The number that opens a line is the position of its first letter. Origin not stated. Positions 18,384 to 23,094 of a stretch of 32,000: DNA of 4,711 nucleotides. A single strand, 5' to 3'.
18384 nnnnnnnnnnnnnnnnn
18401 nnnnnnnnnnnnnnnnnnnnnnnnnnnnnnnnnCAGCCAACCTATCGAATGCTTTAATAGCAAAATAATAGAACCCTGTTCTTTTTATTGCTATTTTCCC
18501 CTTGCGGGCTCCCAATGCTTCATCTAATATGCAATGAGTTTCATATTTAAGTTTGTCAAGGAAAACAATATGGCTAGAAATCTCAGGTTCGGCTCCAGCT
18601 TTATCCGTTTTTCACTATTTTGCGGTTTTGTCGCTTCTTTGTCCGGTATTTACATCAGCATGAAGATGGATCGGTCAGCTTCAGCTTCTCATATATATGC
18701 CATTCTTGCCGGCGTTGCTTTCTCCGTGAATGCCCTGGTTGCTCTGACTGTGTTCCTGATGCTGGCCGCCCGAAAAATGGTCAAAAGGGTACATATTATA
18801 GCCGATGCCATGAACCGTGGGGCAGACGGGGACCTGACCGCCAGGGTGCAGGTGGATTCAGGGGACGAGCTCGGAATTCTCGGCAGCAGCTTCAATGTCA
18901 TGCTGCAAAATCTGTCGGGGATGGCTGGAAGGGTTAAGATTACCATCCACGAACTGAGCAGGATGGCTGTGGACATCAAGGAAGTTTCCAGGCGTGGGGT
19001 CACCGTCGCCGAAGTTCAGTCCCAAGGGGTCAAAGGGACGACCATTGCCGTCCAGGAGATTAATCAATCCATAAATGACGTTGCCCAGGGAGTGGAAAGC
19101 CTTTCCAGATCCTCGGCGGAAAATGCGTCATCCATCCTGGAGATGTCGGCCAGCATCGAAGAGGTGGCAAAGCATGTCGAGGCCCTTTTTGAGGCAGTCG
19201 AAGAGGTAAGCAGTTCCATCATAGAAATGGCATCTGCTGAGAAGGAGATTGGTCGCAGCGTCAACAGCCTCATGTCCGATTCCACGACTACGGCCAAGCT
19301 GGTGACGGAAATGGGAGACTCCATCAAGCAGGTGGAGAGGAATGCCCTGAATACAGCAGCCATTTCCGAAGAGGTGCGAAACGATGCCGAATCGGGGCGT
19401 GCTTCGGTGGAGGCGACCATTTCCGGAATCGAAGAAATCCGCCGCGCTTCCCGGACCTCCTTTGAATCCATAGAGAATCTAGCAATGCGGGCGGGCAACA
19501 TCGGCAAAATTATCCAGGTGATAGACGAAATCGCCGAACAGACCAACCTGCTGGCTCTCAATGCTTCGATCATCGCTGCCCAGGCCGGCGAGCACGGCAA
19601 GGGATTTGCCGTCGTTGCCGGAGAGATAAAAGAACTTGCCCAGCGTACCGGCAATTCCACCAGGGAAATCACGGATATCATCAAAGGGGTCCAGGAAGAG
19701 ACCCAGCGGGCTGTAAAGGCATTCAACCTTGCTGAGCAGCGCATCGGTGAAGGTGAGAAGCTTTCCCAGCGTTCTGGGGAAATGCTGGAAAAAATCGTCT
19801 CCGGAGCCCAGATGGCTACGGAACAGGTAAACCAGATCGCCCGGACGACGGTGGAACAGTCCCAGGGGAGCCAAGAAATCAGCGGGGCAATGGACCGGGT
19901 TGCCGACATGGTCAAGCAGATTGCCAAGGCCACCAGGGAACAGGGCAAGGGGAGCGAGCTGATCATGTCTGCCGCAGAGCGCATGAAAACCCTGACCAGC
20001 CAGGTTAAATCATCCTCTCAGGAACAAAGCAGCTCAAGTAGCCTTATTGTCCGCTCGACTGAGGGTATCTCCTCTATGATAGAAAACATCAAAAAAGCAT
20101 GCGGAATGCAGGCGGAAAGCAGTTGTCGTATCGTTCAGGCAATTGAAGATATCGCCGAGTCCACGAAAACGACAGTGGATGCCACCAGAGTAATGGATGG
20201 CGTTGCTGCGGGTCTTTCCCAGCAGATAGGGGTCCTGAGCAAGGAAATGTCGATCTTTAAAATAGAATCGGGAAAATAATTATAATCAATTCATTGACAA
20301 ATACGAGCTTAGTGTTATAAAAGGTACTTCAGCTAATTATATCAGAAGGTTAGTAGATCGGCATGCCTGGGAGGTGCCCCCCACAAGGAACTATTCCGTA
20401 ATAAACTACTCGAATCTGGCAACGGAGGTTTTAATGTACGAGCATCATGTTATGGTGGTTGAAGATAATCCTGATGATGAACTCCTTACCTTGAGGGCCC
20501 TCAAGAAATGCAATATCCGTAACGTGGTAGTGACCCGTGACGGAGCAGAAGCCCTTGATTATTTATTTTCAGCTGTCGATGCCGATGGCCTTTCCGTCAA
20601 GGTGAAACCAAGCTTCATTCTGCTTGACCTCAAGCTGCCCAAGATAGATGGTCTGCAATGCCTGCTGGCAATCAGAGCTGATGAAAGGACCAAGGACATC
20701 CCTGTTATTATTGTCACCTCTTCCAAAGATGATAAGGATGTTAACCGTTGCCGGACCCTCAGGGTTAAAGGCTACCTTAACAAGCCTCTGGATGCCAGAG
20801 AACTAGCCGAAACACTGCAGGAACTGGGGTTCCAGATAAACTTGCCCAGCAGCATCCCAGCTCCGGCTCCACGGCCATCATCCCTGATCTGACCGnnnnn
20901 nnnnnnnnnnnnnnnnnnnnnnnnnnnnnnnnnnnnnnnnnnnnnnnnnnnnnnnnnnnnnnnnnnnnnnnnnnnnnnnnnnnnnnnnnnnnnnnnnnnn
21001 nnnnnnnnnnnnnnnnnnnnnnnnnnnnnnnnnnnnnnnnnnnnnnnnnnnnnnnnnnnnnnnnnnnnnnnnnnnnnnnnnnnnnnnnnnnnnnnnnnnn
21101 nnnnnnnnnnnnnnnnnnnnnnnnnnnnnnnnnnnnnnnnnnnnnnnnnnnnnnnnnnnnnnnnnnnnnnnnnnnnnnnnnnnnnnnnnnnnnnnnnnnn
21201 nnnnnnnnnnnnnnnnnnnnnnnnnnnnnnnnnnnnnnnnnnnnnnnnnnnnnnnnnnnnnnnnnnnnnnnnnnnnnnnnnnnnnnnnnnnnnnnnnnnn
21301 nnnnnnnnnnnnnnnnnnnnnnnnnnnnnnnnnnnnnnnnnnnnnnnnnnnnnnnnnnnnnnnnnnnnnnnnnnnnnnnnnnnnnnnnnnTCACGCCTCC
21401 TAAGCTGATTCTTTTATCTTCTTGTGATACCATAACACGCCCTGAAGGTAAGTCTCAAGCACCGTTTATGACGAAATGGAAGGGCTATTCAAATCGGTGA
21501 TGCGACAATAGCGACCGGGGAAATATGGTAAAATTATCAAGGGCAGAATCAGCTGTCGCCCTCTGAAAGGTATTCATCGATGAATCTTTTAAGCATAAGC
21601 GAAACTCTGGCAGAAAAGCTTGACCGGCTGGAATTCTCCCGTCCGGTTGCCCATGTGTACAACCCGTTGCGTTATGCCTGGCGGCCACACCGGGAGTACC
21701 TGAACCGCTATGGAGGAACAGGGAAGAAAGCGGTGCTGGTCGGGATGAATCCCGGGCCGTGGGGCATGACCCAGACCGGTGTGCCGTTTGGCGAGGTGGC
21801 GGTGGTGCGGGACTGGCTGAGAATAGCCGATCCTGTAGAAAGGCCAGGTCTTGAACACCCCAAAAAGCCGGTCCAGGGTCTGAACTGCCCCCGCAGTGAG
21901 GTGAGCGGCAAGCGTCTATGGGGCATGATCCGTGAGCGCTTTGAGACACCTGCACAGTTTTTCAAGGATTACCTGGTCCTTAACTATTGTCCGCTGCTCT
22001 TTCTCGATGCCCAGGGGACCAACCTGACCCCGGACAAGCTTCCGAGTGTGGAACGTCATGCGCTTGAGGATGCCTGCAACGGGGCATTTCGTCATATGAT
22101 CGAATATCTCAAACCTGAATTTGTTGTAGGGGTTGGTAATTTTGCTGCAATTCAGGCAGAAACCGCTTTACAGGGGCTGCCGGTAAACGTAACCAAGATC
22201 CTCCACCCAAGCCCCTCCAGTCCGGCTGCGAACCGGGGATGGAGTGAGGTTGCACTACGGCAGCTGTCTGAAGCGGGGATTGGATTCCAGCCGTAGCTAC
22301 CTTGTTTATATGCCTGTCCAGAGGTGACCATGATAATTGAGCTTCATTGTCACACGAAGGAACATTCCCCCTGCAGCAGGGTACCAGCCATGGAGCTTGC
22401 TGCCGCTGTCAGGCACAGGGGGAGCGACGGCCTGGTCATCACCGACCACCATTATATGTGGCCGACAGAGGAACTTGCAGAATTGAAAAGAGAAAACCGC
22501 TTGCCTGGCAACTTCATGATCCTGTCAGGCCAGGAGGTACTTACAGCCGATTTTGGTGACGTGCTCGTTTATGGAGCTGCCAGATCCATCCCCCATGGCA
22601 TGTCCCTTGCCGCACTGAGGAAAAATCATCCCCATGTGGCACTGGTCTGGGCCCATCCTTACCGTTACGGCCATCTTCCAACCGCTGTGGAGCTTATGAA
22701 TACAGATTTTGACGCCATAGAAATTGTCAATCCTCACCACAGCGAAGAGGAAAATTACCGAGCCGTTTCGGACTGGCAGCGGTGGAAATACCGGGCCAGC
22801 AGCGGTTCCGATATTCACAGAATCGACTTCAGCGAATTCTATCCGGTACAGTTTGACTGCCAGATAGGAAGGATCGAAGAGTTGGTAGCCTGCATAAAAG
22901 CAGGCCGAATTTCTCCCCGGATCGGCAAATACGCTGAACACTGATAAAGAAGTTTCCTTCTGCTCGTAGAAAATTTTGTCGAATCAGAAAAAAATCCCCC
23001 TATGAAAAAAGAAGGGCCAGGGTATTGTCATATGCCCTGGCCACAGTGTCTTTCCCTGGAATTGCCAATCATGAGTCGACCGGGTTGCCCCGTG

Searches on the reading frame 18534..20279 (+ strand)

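Call 24: search_protein_families(library=pfam, proteins=[window:18534-20279:+], max_evalue=0.001)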
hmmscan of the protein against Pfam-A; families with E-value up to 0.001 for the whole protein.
window:18534-20279:+ (581 aa): 2 families
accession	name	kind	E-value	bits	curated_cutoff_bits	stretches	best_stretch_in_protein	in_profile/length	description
PF00015.26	MCPsignal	-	1.9e-46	158.5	34.6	1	278-459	4-171/172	Methyl-accepting chemotaxis protein (MCP) signalling domain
PF00672.30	HAMP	-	9.9e-13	48.6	25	1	78-128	2-52/53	HAMP domain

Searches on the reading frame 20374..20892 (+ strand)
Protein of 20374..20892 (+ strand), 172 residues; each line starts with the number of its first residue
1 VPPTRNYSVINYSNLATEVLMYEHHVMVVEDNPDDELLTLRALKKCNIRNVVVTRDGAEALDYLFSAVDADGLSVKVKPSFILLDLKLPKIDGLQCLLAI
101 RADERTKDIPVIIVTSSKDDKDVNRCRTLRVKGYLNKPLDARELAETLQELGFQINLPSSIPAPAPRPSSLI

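Call 24: search_protein_families(library=pfam, proteins=[window:20374-20892:+], max_evalue=0.001)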
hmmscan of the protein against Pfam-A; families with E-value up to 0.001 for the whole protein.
window:20374-20892:+ (172 aa): 1 family
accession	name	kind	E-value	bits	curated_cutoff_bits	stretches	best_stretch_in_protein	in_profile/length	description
PF00072.30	Response_reg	-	3.3e-18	66.3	30.2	1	26-148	1-110/111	Response regulator receiver domain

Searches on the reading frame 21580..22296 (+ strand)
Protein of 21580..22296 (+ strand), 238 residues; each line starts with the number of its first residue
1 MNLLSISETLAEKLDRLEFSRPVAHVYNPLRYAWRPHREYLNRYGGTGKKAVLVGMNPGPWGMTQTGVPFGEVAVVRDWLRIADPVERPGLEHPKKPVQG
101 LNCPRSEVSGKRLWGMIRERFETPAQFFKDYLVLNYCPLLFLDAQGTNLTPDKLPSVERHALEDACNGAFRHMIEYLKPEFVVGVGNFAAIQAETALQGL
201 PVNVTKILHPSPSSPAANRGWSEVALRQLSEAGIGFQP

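Call 24: search_protein_families(library=pfam, proteins=[window:21580-22296:+], max_evalue=0.001)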
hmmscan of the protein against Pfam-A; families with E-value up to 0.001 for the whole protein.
window:21580-22296:+ (238 aa): 1 family
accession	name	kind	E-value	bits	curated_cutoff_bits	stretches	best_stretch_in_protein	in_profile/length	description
PF03167.25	UDG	-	1.2e-07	32.3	24.3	1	45-214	4-122/141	Uracil DNA glycosylase superfamily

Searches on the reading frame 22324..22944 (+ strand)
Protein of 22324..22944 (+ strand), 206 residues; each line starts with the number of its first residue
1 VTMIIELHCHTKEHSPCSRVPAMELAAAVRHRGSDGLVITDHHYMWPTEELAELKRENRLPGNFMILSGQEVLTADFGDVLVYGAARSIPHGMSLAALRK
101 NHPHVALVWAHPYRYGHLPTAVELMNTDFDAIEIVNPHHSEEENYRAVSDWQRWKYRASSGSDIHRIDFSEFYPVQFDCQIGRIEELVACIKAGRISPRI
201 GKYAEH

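Call 24: search_protein_families(library=pfam, proteins=[window:22324-22944:+], max_evalue=0.001)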
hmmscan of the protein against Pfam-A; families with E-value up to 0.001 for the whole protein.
window:22324-22944:+ (206 aa): 2 families
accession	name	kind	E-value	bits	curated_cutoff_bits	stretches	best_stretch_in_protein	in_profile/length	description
PF02811.25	PHP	-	0.00037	21.3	26.4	1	6-75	1-66/164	PHP domain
PF19799.5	DUF6282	-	0.00088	19.5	26.8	0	4-62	2-56/196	Family of unknown function (DUF6282)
